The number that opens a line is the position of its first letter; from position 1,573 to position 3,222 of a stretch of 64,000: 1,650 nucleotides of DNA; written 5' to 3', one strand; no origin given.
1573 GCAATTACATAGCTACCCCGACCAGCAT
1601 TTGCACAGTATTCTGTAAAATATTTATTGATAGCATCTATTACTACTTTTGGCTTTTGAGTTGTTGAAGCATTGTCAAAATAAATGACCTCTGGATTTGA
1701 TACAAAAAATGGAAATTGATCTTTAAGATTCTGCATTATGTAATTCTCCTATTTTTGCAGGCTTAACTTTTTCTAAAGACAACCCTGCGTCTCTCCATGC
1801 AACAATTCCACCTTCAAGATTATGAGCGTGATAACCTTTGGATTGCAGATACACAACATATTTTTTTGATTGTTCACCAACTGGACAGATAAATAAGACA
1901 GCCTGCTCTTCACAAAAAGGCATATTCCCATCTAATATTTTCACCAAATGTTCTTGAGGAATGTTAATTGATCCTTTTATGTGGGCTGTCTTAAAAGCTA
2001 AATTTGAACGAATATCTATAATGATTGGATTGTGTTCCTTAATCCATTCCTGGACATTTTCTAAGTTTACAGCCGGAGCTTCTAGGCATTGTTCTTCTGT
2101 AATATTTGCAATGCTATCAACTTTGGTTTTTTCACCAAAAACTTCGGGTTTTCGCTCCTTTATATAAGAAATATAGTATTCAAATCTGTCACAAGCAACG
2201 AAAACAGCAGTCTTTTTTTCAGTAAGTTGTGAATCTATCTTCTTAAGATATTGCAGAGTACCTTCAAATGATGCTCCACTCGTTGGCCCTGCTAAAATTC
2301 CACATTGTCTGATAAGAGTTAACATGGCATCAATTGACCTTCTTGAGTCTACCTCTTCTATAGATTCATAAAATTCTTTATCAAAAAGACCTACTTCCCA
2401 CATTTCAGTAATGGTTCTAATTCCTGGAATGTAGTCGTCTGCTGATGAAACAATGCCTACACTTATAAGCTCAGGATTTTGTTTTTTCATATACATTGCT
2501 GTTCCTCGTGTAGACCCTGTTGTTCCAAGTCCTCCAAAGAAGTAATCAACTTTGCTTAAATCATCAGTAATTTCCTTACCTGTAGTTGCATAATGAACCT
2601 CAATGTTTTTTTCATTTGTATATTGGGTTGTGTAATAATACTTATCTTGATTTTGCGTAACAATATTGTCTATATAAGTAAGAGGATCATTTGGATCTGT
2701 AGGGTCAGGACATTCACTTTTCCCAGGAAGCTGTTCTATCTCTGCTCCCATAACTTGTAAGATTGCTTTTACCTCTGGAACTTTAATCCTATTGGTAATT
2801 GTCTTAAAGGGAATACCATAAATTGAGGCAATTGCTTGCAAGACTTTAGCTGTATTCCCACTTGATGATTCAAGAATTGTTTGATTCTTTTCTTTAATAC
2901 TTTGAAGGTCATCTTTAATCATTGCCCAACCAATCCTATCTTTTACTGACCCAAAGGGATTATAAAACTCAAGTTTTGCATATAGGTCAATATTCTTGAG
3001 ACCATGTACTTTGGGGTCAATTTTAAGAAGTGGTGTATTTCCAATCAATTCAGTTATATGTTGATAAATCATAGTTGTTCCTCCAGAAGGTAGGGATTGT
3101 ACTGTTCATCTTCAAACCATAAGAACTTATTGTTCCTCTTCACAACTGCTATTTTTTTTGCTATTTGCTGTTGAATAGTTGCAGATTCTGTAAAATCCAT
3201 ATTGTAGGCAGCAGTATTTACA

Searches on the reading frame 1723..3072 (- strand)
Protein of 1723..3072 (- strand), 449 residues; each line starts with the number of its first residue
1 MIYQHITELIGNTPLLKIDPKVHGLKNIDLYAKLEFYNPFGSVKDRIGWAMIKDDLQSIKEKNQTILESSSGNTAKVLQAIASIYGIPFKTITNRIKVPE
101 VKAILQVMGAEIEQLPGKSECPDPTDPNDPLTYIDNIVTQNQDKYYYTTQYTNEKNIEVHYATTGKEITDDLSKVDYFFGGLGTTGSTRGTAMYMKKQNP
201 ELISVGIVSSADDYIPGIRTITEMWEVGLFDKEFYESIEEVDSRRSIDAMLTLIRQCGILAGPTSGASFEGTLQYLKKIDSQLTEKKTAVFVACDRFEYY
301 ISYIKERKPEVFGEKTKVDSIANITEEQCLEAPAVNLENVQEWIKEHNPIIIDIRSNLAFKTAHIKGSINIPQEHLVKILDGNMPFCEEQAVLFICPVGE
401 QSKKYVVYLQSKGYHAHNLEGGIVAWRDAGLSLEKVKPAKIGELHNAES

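Call 34: search_protein_families(library=pfam, proteins=[window:1723-3072:-], max_evalue=0.00001)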
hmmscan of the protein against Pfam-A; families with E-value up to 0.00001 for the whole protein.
window:1723-3072:- (449 aa): 2 families
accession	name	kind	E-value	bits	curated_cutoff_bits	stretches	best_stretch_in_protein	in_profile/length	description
PF00291.31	PALP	-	1.2e-48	166.4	35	1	6-295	1-295/295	Pyridoxal-phosphate dependent enzyme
PF00581.25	Rhodanese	-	4.5e-14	53.2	22.2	1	338-428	3-101/102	Rhodanese-like domain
